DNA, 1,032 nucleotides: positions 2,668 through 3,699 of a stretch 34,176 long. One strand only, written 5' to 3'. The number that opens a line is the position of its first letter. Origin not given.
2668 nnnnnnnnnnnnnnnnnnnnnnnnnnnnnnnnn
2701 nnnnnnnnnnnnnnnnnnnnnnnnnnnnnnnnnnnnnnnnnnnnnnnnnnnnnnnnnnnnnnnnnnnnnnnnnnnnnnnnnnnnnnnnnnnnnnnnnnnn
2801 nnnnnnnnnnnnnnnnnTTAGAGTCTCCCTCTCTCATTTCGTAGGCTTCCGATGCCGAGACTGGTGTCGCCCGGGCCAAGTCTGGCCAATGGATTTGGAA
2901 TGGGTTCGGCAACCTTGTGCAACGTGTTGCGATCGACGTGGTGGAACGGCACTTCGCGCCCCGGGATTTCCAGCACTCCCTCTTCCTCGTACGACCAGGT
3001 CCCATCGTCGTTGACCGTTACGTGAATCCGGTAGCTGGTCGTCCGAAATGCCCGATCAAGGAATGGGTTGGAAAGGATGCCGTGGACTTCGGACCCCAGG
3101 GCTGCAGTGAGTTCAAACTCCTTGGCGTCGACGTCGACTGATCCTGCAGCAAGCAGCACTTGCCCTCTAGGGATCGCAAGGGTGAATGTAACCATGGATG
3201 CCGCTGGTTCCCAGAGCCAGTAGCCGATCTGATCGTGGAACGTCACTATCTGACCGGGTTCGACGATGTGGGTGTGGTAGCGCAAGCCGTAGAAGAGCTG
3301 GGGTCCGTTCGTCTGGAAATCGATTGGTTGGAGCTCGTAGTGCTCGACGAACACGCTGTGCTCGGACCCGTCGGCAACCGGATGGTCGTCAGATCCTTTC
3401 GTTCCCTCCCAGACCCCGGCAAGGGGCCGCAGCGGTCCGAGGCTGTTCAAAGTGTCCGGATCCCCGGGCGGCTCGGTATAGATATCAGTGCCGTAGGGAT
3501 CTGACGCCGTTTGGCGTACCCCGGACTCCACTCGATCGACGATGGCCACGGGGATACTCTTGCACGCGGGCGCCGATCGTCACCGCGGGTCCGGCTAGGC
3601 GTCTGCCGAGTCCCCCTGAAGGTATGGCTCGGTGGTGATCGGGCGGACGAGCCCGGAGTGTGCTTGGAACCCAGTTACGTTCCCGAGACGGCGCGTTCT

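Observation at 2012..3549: Family-1 encapsulin operon whose predicted cargo is a nitrobindin-like haem beta-barrel protein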

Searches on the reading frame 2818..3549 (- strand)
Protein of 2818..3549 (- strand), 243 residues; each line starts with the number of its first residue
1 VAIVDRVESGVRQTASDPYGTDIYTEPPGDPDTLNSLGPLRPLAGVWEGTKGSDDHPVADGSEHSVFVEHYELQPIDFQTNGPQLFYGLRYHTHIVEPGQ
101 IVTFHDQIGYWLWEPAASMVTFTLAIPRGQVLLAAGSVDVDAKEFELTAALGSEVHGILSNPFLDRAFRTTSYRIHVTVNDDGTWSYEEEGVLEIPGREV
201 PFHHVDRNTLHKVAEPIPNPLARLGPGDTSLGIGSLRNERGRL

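Call 3: search_protein_families(library=pfam, proteins=[window:2818-3549:-], max_evalue=1)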
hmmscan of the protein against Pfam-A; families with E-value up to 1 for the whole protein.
window:2818-3549:- (243 aa): 1 family
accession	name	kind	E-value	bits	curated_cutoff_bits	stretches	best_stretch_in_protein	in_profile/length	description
PF08768.17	THAP4_heme-bd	-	2.5e-21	76.8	25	1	37-212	2-151/151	THAP4-like, heme-binding beta-barrel domain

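Call 4: search_protein_families(library=ncbifam, proteins=[window:2818-3549:-], max_evalue=1)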
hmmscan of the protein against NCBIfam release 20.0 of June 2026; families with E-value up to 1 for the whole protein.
window:2818-3549:- (243 aa): 1 family
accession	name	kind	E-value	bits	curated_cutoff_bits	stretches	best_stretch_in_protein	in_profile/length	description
NF040572.1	heme_bind_FMP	domain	2.3e-12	47.2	150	2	37-142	1-133/273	heme-binding protein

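Call 7: search_solved_structures(query=window:2818-3549:-, max_evalue=1, show_alignments=3)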
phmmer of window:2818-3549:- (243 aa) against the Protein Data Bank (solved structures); distinct sequences matched with E-value up to 1: 0.

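Call 9: find_homologous_proteins(query=window:2818-3549:-, max_evalue=0.001)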
Query window:2818-3549:- (243 aa): 7999 proteins with E <= 0.001 among 8000 candidates; the best 120 are listed.
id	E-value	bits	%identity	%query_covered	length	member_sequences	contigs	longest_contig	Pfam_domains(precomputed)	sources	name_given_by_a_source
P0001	2.4e-163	560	100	100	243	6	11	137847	PF08768.18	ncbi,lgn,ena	-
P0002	1.7e-144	498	89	98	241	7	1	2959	PF08768.18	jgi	-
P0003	3.5e-139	481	86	100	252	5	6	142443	PF08768.18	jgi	jgi:hypothetical protein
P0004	1.5e-138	479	88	98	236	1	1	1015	PF08768.18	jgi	jgi:hypothetical protein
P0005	4.6e-136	470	85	100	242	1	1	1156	PF08768.18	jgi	jgi:hypothetical protein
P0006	3.7e-133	461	81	100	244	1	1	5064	PF08768.18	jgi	jgi:hypothetical protein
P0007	1.5e-131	456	80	100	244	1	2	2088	PF08768.18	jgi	jgi:hypothetical protein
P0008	4.0e-130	451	81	99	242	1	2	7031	PF08768.18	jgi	jgi:hypothetical protein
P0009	1.5e-128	446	78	100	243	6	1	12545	PF08768.18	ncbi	ncbi:MAG TPA: heme-binding beta-barrel domain-containing protein [Acidimicrobiales bacterium]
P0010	6.0e-128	444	78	100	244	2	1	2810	PF08768.18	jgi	jgi:hypothetical protein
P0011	1.0e-127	443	79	100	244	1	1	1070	PF08768.18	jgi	-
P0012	1.2e-126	440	79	99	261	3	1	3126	PF08768.18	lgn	-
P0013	1.6e-126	439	78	99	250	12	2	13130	PF08768.18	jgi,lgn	jgi:hypothetical protein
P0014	2.0e-126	439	78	100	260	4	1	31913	PF08768.18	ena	-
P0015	2.5e-126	439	79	100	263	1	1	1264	PF08768.18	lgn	-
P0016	1.3e-125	436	77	100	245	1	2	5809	PF08768.18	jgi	jgi:hypothetical protein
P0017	1.3e-124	433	81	94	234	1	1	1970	PF08768.18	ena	-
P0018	2.8e-121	422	76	98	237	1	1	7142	PF08768.18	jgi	jgi:hypothetical protein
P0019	1.1e-118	414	77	92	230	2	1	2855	PF08768.18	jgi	jgi:hypothetical protein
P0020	7.6e-118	411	72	96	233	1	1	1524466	PF08768.18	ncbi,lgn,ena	-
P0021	2.1e-117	409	72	95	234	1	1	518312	PF08768.18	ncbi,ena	-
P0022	2.5e-117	409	74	93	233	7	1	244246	PF08768.18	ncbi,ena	-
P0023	8.8e-117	407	75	94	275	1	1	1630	PF08768.18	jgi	jgi:hypothetical protein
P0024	1.7e-115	403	74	94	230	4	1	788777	PF08768.18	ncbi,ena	-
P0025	2.1e-115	403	73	94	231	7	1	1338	PF08768.18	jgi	jgi:hypothetical protein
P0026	5.2e-115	401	74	94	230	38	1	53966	PF08768.18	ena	-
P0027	1.2e-114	400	75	93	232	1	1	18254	PF08768.18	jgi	jgi:hypothetical protein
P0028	2.1e-114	399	74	93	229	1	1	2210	PF08768.18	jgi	jgi:hypothetical protein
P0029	4.0e-114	399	72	97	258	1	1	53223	PF08768.18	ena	-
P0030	4.9e-114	398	73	93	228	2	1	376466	PF08768.18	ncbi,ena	-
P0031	1.2e-113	397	73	95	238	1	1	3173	PF08768.18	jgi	jgi:hypothetical protein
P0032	1.8e-113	396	74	93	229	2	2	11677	PF08768.18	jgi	jgi:hypothetical protein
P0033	3.1e-113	396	76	91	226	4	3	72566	PF08768.18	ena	-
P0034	3.8e-113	395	74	94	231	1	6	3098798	PF08768.18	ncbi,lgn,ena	ncbi:MAG: heme-binding beta-barrel domain-containing protein [Acidimicrobiales bacterium]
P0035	5.0e-113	395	72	93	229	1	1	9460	PF08768.18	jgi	jgi:hypothetical protein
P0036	1.7e-112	393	72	94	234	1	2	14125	PF08768.18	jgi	jgi:hypothetical protein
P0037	3.0e-112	392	72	95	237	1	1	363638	PF08768.18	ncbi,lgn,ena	-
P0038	5.3e-112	392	73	94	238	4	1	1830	PF08768.18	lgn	-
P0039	5.4e-112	392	71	97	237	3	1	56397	PF08768.18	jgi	jgi:hypothetical protein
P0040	1.5e-111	390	76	91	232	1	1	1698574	PF08768.18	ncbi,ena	-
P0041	1.6e-111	390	74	93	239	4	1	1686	PF08768.18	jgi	-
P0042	1.7e-111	390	71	96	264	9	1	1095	PF08768.18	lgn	-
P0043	1.9e-111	390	66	96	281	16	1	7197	PF08768.18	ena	-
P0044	2.2e-111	390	71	94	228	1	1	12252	PF08768.18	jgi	jgi:hypothetical protein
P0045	2.7e-111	389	77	90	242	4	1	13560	PF08768.18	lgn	-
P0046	4.0e-111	389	77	90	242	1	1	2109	PF08768.18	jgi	jgi:hypothetical protein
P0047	6.7e-111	388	78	89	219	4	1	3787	PF08768.18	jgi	jgi:hypothetical protein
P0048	1.9e-110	387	72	94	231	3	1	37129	PF08768.18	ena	-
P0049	2.3e-110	386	74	91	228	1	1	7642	PF08768.18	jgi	jgi:hypothetical protein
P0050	3.4e-110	386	73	94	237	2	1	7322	PF08768.18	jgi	jgi:hypothetical protein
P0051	4.7e-110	385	72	94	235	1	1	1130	PF08768.18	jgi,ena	-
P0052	7.4e-110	385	75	91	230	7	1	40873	PF08768.18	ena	-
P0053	8.5e-110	384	71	95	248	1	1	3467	PF08768.18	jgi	jgi:hypothetical protein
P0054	8.8e-110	384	73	92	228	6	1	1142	PF08768.18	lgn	-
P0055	1.1e-109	384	73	91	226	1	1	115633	PF08768.18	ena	-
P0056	1.3e-109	384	70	95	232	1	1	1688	PF08768.18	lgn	-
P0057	2.2e-109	383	74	93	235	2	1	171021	PF08768.18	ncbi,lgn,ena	-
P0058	2.5e-109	383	72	93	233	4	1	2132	PF08768.18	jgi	jgi:hypothetical protein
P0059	2.7e-109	383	73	91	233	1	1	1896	PF08768.18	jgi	jgi:hypothetical protein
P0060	2.8e-109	383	74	91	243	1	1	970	PF08768.18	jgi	jgi:hypothetical protein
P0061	3.6e-109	382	74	93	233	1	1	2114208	PF08768.18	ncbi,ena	-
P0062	3.9e-109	382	71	95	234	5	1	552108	PF08768.18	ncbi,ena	-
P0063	4.0e-109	382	72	95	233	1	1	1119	PF08768.18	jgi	jgi:hypothetical protein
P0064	4.1e-109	382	73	94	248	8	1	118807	PF08768.18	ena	-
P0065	4.4e-109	382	71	93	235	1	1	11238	PF08768.18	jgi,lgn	jgi:hypothetical protein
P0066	6.7e-109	381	72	93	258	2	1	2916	PF08768.18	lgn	-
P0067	8.0e-109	381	75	89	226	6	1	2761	PF08768.18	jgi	jgi:hypothetical protein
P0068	9.5e-109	381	74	92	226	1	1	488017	PF08768.18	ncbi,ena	-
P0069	1.1e-108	381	74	91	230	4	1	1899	PF08768.18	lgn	-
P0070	1.1e-108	381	74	92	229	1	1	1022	PF08768.18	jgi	jgi:hypothetical protein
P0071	1.3e-108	380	73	91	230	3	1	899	PF08768.18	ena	-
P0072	1.4e-108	380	72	93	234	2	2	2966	PF08768.18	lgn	-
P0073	2.0e-108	380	75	90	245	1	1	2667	PF08768.18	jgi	jgi:hypothetical protein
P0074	2.2e-108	380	74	90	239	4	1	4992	PF08768.18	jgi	jgi:hypothetical protein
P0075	2.2e-108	380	68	95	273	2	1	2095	PF08768.18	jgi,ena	-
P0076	2.4e-108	380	74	90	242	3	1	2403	PF08768.18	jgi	-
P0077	3.0e-108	379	69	95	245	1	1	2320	PF08768.18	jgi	jgi:hypothetical protein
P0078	3.5e-108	379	73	91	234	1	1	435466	PF08768.18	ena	-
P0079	3.5e-108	379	72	93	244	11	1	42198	PF08768.18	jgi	jgi:hypothetical protein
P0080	3.5e-108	379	72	91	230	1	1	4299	PF08768.18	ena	-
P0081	4.1e-108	379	72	92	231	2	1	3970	PF08768.18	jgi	-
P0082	5.7e-108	378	75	92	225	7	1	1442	PF08768.18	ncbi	-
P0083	5.9e-108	378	69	95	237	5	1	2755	PF08768.18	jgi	-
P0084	5.9e-108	378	75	91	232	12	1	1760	PF08768.18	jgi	jgi:hypothetical protein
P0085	9.1e-108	378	74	84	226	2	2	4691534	PF08768.18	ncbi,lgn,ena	-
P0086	1.1e-107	377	70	95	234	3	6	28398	PF08768.18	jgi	jgi:hypothetical protein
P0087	1.1e-107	377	71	94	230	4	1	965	PF08768.18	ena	-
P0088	1.2e-107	377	73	91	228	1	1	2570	PF08768.18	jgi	jgi:hypothetical protein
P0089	1.3e-107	377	72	94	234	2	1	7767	PF08768.18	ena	-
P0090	1.3e-107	377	76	90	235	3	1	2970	PF08768.18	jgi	jgi:hypothetical protein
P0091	1.5e-107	377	74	91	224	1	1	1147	PF08768.18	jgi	jgi:hypothetical protein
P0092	1.6e-107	377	72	91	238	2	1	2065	PF08768.18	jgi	jgi:hypothetical protein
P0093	1.7e-107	377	73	91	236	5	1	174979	PF08768.18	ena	-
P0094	1.7e-107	377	75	90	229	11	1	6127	PF08768.18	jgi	-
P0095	1.8e-107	377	75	82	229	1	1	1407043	PF08768.18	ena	-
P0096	2.1e-107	377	75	91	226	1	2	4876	PF08768.18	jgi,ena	jgi:hypothetical protein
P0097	2.3e-107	376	70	95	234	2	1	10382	PF08768.18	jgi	jgi:hypothetical protein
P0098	2.3e-107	376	74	91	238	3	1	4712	PF08768.18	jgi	-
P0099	2.4e-107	376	73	91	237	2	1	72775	PF08768.18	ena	-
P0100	2.5e-107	376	73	91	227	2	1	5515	PF08768.18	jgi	jgi:hypothetical protein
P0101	2.7e-107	376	72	94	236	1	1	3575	PF08768.18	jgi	jgi:hypothetical protein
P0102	2.8e-107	376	70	96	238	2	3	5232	PF08768.18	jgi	jgi:hypothetical protein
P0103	3.1e-107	376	73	92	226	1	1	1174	PF08768.18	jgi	jgi:hypothetical protein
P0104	3.2e-107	376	74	90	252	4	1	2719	PF08768.18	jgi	jgi:hypothetical protein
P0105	3.2e-107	376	74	91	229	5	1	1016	PF08768.18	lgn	-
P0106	3.8e-107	376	74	91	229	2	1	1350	PF08768.18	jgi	jgi:hypothetical protein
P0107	3.8e-107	376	71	94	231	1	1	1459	PF08768.18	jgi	jgi:hypothetical protein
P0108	4.6e-107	375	71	94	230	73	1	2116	PF08768.18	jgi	jgi:hypothetical protein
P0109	5.0e-107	375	73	90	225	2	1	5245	PF08768.18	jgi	jgi:hypothetical protein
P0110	5.3e-107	375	72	93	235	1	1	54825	PF08768.18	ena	-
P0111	5.5e-107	375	71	90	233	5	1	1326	PF08768.18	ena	-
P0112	6.1e-107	375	72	91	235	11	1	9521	PF08768.18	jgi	jgi:hypothetical protein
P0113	6.3e-107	375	69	95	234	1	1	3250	PF08768.18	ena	-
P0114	6.8e-107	375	73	91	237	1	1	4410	PF08768.18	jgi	jgi:hypothetical protein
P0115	8.2e-107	375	74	90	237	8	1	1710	PF08768.18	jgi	-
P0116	9.1e-107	374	70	93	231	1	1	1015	PF08768.18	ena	-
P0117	9.8e-107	374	73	91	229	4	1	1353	PF08768.18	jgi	jgi:hypothetical protein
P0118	9.9e-107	374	76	85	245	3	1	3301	PF08768.18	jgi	jgi:hypothetical protein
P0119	1.0e-106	374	70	95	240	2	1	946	PF08768.18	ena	-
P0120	1.1e-106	374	71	94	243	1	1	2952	PF08768.18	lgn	-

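Call 23: find_related_loci(query=A1, collection=genome_contigs, flank=8000)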
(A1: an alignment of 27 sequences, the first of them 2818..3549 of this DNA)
Query A1 (243 aa) in genome_contigs; peptide patterns used: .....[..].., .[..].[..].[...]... (x = any residue, [..] = any of these).
600 stretches matched a pattern (row limit reached: there are more); 592 encode a relative of the query (tblastn E <= 1e-3); the best 80 are kept; 80 distinct loci.
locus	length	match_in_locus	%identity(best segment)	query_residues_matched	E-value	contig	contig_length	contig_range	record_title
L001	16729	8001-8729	79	1-243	4e-129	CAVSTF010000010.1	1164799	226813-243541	MAG: uncultured Acidimicrobiaceae bacterium isolate MFD09671.bin.2.35 genome assembly, contig: contig_8005, whole genome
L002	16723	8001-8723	71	11-243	4e-114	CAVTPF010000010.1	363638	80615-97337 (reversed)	MAG: uncultured Acidimicrobiaceae bacterium isolate MFD03323.bin.1.143 genome assembly, contig: contig_20396, whole geno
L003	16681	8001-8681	74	17-243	3e-111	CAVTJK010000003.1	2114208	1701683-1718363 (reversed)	MAG: uncultured Microthrixaceae bacterium isolate MFD05841.bin.2.117 genome assembly, contig: contig_15192, whole genome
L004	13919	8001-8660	75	19-237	4e-109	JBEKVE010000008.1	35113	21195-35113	MAG: Acidimicrobiales bacterium isolate SPRUCE 598 SPRUCE_598_8, whole genome shotgun sequence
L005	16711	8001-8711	71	5-238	1e-107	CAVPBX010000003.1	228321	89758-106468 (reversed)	MAG: uncultured Acidimicrobiaceae bacterium isolate MFD10064.bin.2.118 genome assembly, contig: contig_15782, whole geno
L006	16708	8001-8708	72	10-238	7e-108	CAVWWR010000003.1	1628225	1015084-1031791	MAG: uncultured Acidimicrobiales bacterium isolate MFD03399.bin.2.90 genome assembly, contig: contig_11958, whole genome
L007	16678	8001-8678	72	18-237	2e-107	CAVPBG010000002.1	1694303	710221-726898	MAG: uncultured Actinomycetes bacterium isolate MFD00008.bin.2.129 genome assembly, contig: contig_14528, whole genome s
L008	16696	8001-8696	72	19-243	1e-107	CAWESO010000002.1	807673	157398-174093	MAG: uncultured Acidimicrobiales bacterium isolate MFD03044.bin.2.93 genome assembly, contig: contig_24922, whole genome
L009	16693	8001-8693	71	11-240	2e-107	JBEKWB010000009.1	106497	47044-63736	MAG: Acidimicrobiales bacterium isolate SPRUCE 618 SPRUCE_618_9, whole genome shotgun sequence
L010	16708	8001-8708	70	17-243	4e-107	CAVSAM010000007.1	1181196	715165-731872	MAG: uncultured Acidimicrobiaceae bacterium isolate MFD05512.bin.2.29 genome assembly, contig: contig_3771, whole genome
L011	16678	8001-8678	72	19-237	2e-106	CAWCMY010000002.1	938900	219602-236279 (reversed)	MAG: uncultured Acidimicrobiales bacterium isolate MFD05502.bin.2.155 genome assembly, contig: contig_3089, whole genome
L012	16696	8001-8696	72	19-243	5e-106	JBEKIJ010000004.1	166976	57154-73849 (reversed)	MAG: Acidimicrobiales bacterium isolate SPRUCE 298 SPRUCE_298_4, whole genome shotgun sequence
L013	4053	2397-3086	70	16-243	5e-107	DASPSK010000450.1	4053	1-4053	MAG TPA_asm: Acidimicrobiales bacterium isolate SMAG_U12249 k141_1595179, whole genome shotgun sequence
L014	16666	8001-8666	75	17-238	9e-114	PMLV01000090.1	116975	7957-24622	MAG: Acidimicrobiaceae bacterium isolate palsa_740 73.20120700_P3D.127_contig_22239, whole genome shotgun sequence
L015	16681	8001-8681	72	19-238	1e-105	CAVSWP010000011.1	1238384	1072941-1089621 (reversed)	MAG: uncultured Acidimicrobiales bacterium isolate MFD09222.bin.1.147 genome assembly, contig: contig_66070, whole genom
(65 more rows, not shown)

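Call 28: predict_structure(alignment_id=A1)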
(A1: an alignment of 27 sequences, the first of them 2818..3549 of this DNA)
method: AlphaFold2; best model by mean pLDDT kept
length: 243 residues; sequences in the alignment: 27
mean_pLDDT: 79.7   pTM: 0.75
mean pLDDT of the five models: 79.7, 79.4, 79.0, 78.5, 75.9
residues with pLDDT >= 90: 93; 70-90: 84; 50-70: 43; < 50: 23
segments of 3 or more residues with pLDDT < 50: 1-14, 234-236, 238-243
pLDDT, mean of each block of 10 residues (from residue 1): 44 54 72 88 93 76 83 84 76 83 77 93 84 94 97 84 75 97 95 89 91 86 59 50 44
secondary structure, 60 per line:
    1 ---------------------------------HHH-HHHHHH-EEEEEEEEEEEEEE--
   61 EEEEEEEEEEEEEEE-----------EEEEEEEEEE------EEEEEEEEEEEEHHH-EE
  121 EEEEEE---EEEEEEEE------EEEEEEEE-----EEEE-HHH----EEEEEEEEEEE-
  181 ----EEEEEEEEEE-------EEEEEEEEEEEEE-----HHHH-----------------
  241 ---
elements in order: H38-43 E45-58 E61-75 E87-96 E103-114 E119-126 E130-137 E144-151 E157-160 E169-179 E185-194 E202-214 H220-223

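Call 32: fold_search(model_id=the predicted structure, library=pdb)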
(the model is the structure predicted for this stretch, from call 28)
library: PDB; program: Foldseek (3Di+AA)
matches with E <= 10: 1346; with E <= 0.001: 7
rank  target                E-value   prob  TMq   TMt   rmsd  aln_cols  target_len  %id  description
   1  3ia8_A                8.1e-08  1.00  0.56  0.81   3.6       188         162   17  The structure of the C-terminal heme nitrobindin domain of THAP domain-containing protein 4 from Homo sapiens (released 2009-07-28)
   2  7bbm                  2.7e-07  1.00  0.51  0.77   4.0       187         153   16  Mutant nitrobindin M75L/H76L/Q96C/M148L (NB4H) from Arabidopsis thaliana with cofactor MnPPIX (released 2021-05-26)
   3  2a13                  5.2e-07  1.00  0.51  0.77   3.4       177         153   16  X-ray structure of protein from Arabidopsis thaliana AT1G79260 (released 2005-07-12)
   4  3wjg                  9.8e-07  1.00  0.51  0.77   4.2       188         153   18  Crystal structure of mutant nitrobindin M75L/H76L/Q96C/M148W/H158L (NB10) from Arabidopsis thaliana (released 2014-04-02)
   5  3wje_B                1.2e-06  1.00  0.51  0.77   3.4       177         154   16  Crystal structure of mutant nitrobindin M75W/H76L/Q96C/M148L/H158L (NB6) from Arabidopsis thaliana (released 2014-04-02)
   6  2fwv                  1.7e-06  1.00  0.41  0.50   6.1       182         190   20  Crystal Structure of Rv0813 (released 2006-08-03)
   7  3wjb_A                9.0e-06  1.00  0.49  0.74   4.2       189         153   16  Crystal structure of mutant nitrobindin M75L/H76L/Q96C/M148L/H158L (NB4) from Arabidopsis thaliana (released 2014-04-09)
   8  7sfn_A                2.4e-03  1.00  0.37  0.53   6.4       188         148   14  Crystal structure of OlmO, a spirocyclase involved in the biosynthesis of oligomycin (released 2022-08-17)
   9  7oui_O                4.2e-03  0.89  0.22  0.25  14.3       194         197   10  Structure of C2S2M2-type Photosystem supercomplex from Arabidopsis thaliana (digitonin-extracted) (released 2021-08-18)
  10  4tq2                  4.7e-03  1.00  0.45  0.60   5.1       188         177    8  Structure of S-type Phycobiliprotein Lyase CPES from Guillardia theta (released 2014-08-13)
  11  6ntr_D                8.9e-03  0.41  0.19  0.20  13.1       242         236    8  Crystal Structure of Beta-barrel-like Protein of Domain of Unknown Function DUF1849 from Brucella abortus (released 2019-02-13)
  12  6ntr_A                9.9e-03  0.54  0.22  0.22  13.8       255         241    7  Crystal Structure of Beta-barrel-like Protein of Domain of Unknown Function DUF1849 from Brucella abortus (released 2019-02-13)
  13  2own_A                1.7e-02  0.25  0.17  0.16  18.2       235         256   10  Crystal structure of oleoyl thioesterase (putative) (NP_784467.1) from Lactobacillus plantarum at 2.00 A resolution (released 2007-02-27)
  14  3rd7_A                1.7e-02  0.12  0.13  0.11  19.5       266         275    8  Crystal structure of acyl-coa thioesterase from mycobacterium avium (released 2011-06-08)
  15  7n3v_A                1.9e-02  0.87  0.29  0.27  13.8       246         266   10  Crystal structure of Mycobacterium smegmatis LmcA (released 2022-04-13)
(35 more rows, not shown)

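Call 33: search_solved_structures(query=A1, max_evalue=10, show_alignments=4)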
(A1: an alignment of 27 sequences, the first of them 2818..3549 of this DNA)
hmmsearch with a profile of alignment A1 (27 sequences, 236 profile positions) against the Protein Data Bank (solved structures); distinct sequences matched with E-value up to 10: 1.
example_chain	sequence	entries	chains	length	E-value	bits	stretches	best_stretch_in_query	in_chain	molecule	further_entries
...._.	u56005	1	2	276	0.44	13.1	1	141-205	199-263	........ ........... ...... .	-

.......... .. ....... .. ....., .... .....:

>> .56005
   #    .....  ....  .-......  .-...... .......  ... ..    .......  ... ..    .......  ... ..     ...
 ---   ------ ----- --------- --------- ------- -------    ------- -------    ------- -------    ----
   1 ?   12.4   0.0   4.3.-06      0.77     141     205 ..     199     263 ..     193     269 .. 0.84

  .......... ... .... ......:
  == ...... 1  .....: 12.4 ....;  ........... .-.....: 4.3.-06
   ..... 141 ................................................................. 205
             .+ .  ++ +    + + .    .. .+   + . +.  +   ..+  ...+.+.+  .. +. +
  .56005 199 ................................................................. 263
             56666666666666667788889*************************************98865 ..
